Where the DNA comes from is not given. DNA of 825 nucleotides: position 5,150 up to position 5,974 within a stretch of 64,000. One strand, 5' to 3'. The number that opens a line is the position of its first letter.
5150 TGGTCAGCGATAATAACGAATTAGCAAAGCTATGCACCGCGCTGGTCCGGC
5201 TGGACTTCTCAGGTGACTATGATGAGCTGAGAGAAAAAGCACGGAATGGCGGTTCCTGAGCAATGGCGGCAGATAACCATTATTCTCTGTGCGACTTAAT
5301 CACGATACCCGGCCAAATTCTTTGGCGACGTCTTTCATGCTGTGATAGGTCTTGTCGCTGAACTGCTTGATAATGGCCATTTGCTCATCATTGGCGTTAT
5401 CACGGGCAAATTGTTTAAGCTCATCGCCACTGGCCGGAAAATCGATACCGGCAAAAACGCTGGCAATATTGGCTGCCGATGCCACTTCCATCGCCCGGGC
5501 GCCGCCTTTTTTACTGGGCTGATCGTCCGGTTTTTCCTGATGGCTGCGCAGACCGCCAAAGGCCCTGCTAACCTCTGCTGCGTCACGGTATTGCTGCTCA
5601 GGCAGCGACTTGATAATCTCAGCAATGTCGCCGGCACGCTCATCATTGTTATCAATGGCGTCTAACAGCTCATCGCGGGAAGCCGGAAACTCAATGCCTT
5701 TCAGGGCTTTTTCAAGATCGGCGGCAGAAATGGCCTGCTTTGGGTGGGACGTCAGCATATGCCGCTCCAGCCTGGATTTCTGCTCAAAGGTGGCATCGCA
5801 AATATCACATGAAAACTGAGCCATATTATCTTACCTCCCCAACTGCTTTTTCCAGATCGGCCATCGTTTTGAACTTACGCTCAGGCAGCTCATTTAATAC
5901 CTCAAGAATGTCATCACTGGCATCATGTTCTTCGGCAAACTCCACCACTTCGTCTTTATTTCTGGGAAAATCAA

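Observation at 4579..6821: Candidate undescribed three-gene module: DUF2795/KGG-like proteins, a C2H2 zinc finger and an HhH-GPD protein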

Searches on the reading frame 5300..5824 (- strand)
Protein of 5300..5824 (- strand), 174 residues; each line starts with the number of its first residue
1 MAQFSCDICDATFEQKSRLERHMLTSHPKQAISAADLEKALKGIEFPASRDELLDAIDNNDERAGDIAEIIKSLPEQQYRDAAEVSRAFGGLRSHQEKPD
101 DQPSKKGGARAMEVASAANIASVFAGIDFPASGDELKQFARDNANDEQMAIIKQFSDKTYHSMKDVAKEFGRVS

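Call 3: search_protein_families(library=pfam, proteins=[window:5300-5824:-], max_evalue=0.1)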
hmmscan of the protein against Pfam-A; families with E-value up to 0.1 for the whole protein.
window:5300-5824:- (174 aa): 9 families
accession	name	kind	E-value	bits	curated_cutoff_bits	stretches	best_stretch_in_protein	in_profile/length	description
PF11387.14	DUF2795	-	3.2e-23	81.8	25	2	33-86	2-54/54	Protein of unknown function (DUF2795)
PF00096.32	zf-C2H2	-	9.9e-06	26.2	25.2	1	4-27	1-23/23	Zinc finger, C2H2 type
PF13894.12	zf-C2H2_4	-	7.9e-05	23.5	27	1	4-27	1-24/24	C2H2-type zinc finger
PF17003.11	Actin_micro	-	0.00055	19.7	27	1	3-145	211-238/354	Putative actin-like family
PF12171.14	zf-C2H2_jaz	-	0.023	15.3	22.6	1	3-24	1-22/27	Zinc-finger double-stranded RNA-binding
PF13912.12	zf-C2H2_6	-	0.034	14.6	25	1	4-30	2-27/27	C2H2-type zinc finger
PF23107.1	Zf-C2H2_ZNF451_C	-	0.063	14.3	30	0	4-30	3-29/59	Two consecutive Zinc fingers C2H2 type, ZNF451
PF21816.3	Zap1_zf1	-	0.067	13.4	27.2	0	9-27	8-26/27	Zap1, C2H2 zinc finger 1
PF18151.6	DUF5601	-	0.076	13.6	23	0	137-164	8-36/65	Domain of unknown function (DUF5601)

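Call 4: search_protein_families(library=ncbifam, proteins=[window:5300-5824:-], max_evalue=0.1)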
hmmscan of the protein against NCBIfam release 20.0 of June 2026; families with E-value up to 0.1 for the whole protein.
window:5300-5824:- (174 aa): 1 family
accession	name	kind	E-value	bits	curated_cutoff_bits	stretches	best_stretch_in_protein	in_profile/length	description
NF041410.1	XopAW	subfamily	0.0095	15.7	120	1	31-167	119-226/235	XopAW family type III secretion system calcium-binding effector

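Call 5: search_protein_families(library=padloc, proteins=[window:5300-5824:-], max_evalue=0.1)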
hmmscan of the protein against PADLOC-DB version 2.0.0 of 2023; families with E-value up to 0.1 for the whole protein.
window:5300-5824:- (174 aa): 1 family
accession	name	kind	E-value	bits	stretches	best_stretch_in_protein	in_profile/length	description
PDLC01531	Csm2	-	0.026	12.8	1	72-126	9-59/128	CAS-III-A; effector_SS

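Call 6: search_protein_families(library=phrogs, proteins=[window:5300-5824:-], max_evalue=0.1)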
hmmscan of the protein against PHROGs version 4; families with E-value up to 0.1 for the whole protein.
window:5300-5824:- (174 aa): 2 families
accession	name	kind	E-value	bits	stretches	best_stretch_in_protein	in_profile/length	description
phrog_6283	-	unknown function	0.0064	17.5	1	3-36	10-44/56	-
phrog_32399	-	unknown function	0.022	16.3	0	31-92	42-107/110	-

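Call 56: search_solved_structures(query=A2, max_evalue=10, show_alignments=3)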
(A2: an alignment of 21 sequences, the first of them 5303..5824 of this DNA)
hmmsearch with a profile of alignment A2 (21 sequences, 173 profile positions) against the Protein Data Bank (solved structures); distinct sequences matched with E-value up to 10: 192 (the best 60 are shown).
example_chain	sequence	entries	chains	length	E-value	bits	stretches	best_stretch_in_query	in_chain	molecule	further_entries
5egb_A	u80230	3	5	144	1.9e-11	47.6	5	4-26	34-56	Histone-lysine N-methyltransferase PRDM9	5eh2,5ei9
5v3g_D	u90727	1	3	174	3.1e-11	46.9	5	4-26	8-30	PR domain zinc finger protein 9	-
9jzt_A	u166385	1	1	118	2.6e-08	37.4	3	3-24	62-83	Zinc finger and BTB domain-containing protein 20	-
7txc_E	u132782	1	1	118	3.3e-07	33.8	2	4-24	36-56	Hypermethylated in cancer 2 protein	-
6ml2_A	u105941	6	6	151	4.4e-07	33.4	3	3-24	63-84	Zinc finger and BTB domain-containing protein 24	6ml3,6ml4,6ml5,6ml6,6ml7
2kmk_A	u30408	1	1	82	5.2e-07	33.1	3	4-23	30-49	Zinc finger protein Gfi-1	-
2m9a_A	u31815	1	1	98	1.4e-06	31.8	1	3-29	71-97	E3 ubiquitin-protein ligase ZFP91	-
7mc1_A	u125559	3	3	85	2.1e-06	31.2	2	1-24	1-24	Isoform 2 of Zinc finger and BTB domain-containing protein 17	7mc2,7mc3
9kh2_A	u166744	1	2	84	2.2e-06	31.1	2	3-24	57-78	Zinc finger and BTB domain-containing protein 20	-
8tho_A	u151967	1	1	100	3e-06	30.7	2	4-31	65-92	B-cell lymphoma/leukemia 11A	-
9e6r_A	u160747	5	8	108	3.6e-06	30.4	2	4-31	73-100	B-cell lymphoma/leukemia 11A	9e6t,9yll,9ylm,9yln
6ki6_A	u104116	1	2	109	3.6e-06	30.4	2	4-31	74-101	B-cell lymphoma/leukemia 11A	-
6u9q_A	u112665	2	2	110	4e-06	30.2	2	4-31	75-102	B-cell lymphoma/leukemia 11A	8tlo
1mey_C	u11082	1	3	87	4.2e-06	30.2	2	4-26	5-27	CONSENSUS ZINC FINGER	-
9e6s_A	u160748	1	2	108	5.2e-06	29.9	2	4-31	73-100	B-cell lymphoma/leukemia 11A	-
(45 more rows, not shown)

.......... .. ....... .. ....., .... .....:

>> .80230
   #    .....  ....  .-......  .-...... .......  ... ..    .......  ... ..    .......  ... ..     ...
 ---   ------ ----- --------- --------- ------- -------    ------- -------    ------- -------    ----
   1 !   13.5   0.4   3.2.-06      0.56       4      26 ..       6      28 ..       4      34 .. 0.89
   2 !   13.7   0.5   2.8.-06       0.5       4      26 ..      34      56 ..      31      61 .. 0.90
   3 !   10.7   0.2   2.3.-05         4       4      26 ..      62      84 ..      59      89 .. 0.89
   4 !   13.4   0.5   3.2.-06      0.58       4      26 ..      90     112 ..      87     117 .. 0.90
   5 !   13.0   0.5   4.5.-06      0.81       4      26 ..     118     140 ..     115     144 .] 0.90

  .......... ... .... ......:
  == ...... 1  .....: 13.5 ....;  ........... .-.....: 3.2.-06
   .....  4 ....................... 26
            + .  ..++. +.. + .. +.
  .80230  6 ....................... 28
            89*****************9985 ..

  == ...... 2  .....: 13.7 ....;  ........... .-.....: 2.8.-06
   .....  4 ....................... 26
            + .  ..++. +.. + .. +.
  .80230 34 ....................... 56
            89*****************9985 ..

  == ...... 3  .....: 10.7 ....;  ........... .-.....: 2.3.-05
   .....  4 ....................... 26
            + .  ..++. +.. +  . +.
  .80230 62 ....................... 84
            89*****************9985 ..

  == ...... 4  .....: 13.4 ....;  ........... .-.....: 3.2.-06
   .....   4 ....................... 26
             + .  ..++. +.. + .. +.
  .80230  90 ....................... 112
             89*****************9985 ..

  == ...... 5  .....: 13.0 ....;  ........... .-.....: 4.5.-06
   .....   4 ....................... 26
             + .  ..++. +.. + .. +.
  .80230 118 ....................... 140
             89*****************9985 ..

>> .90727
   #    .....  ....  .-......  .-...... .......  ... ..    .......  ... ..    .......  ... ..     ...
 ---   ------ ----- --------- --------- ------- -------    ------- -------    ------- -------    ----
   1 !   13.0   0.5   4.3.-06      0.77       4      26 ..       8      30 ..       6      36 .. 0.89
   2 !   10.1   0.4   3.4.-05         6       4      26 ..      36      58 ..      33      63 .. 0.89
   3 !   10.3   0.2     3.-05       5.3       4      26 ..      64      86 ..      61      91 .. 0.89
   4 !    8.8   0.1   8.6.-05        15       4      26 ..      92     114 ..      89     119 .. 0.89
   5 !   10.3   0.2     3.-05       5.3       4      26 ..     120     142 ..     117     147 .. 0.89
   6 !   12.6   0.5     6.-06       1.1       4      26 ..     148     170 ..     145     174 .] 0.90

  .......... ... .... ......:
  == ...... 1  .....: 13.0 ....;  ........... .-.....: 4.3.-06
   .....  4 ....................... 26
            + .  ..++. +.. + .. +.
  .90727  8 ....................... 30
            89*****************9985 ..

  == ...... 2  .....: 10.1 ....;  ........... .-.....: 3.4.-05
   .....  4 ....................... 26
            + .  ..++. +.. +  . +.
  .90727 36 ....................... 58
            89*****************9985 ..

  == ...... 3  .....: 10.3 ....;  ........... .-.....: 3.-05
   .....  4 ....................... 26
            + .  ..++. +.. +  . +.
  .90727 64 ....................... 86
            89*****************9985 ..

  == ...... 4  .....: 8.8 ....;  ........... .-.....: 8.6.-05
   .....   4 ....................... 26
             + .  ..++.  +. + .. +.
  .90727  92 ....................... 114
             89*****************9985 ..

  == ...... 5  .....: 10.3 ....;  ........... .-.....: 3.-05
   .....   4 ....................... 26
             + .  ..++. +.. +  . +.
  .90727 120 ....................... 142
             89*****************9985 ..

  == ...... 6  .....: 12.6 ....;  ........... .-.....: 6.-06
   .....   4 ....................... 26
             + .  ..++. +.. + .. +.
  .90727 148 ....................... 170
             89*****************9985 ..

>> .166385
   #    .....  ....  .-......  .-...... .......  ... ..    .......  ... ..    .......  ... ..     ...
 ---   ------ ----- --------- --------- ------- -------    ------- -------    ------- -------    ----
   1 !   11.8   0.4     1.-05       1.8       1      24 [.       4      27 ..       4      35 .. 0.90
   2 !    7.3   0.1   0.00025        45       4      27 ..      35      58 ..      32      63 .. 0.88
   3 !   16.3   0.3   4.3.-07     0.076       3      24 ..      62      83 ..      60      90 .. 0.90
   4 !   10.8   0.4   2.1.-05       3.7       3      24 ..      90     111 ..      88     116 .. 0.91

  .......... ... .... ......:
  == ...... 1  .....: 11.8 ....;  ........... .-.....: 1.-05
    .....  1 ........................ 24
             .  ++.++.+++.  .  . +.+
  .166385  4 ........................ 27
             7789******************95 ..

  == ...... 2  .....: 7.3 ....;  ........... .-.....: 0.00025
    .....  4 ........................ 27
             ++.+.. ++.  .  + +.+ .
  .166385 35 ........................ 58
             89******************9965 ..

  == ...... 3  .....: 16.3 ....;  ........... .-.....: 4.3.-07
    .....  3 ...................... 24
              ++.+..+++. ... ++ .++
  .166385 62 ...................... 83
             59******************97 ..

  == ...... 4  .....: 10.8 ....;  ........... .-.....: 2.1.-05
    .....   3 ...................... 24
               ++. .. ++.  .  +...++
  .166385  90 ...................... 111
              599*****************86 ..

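Call 61: predict_structure(alignment_id=A2)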
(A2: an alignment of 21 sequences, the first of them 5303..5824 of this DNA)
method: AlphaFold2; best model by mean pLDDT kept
length: 174 residues; sequences in the alignment: 21
mean_pLDDT: 79.7   pTM: 0.39
mean pLDDT of the five models: 79.7, 78.0, 77.7, 77.4, 74.9
residues with pLDDT >= 90: 20; 70-90: 126; 50-70: 11; < 50: 17
segments of 3 or more residues with pLDDT < 50: 96-99, 101-113
pLDDT, mean of each block of 10 residues (from residue 1): 81 90 82 82 89 83 81 89 85 55 42 61 86 89 85 88 86 80
secondary structure, 60 per line:
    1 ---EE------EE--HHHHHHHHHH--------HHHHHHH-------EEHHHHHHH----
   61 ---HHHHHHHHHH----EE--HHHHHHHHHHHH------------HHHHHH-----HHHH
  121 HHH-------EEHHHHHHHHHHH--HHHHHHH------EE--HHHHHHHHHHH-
elements in order: H16-25 H34-40 H50-56 H64-73 H82-93 H106-111 H117-123 H133-143 H146-152 H163-173

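Call 63: fold_search(model_id=the predicted structure, library=pdb)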
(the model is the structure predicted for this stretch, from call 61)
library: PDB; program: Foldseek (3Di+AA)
matches with E <= 10: 135; with E <= 0.001: 0
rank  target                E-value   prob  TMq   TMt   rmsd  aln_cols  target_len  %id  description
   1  6agj_B                7.6e-01  0.18  0.22  0.14  23.8       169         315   11  Crystal Structure of EFHA2 in Apo State (released 2019-01-23)
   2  1jfj_MODEL_1_A        1.1e+00  0.14  0.22  0.26  13.1       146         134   10  NMR SOLUTION STRUCTURE OF AN EF-HAND CALCIUM BINDING PROTEIN FROM ENTAMOEBA HISTOLYTICA (released 2001-12-19)
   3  1mey_F                1.5e+00  0.15  0.15  0.31  12.4       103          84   19  CRYSTAL STRUCTURE OF A DESIGNED ZINC FINGER PROTEIN BOUND TO DNA (released 1997-03-12)
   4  5k5j_A                1.7e+00  0.15  0.16  0.23  13.4       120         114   12  Homo sapiens CCCTC-binding factor (CTCF) ZnF5-8 and DNA complex structure in space group P41212 (released 2017-05-24)
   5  2yrm_MODEL_1_A        2.1e+00  0.97  0.15  0.59   1.4        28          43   36  Solution structure of the 1st zf-C2H2 domain from Human B-cell lymphoma 6 protein (released 2007-10-02)
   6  6ml5_A                2.9e+00  0.13  0.16  0.19  12.3       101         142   17  ZBTB24 Zinc Fingers 4-8 with 19+1mer DNA Oligonucleotide (Sequence 4) (released 2019-07-03)
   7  7n5s_A                3.1e+00  0.13  0.16  0.24  12.4       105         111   12  ZBTB7A Zinc Finger Domain Bound to -200 Site of Fetal Globin Promoter (Oligo 6) (released 2021-08-25)
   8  5v3g_A                3.1e+00  0.11  0.16  0.16  12.7       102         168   14  PRDM9-allele-C ZnF8-13 (released 2017-08-23)
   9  6x33_C                3.1e+00  0.07  0.20  0.23  12.8       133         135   14  Wt pig RyR1 in complex with apoCaM, EGTA condition (class 3, open) (released 2021-01-13)
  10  8sst_D                3.3e+00  0.35  0.16  0.14   8.9        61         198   18  ZnFs 1-7 of CCCTC-binding factor (CTCF) K365T Mutant Complexed with 23mer (released 2023-08-02)
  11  8sss_D                3.5e+00  0.12  0.15  0.14  10.1       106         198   12  ZnFs 1-7 of CCCTC-binding factor (CTCF) Complexed with 23mer (released 2023-08-02)
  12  5und_B                3.5e+00  0.05  0.16  0.19  18.3       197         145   11  Crystal Structure of CTCF(ZnF 4-10) With 28-mer DNA (released 2017-05-24)
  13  8ssu_A                3.5e+00  0.04  0.18  0.15  18.7       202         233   13  ZnFs 3-11 of CCCTC-binding factor (CTCF) Complexed with 19mer DNA (released 2023-08-02)
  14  8ffz_A                3.5e+00  0.03  0.15  0.08  24.2       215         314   10  TFIIIA-TFIIIC-Brf1-TBP complex bound to 5S rRNA gene (released 2023-06-21)
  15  5kkq_D                3.6e+00  0.35  0.16  0.18   9.0        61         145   20  Homo sapiens CCCTC-binding factor (CTCF) ZnF3-7 and DNA complex structure (released 2017-05-24)
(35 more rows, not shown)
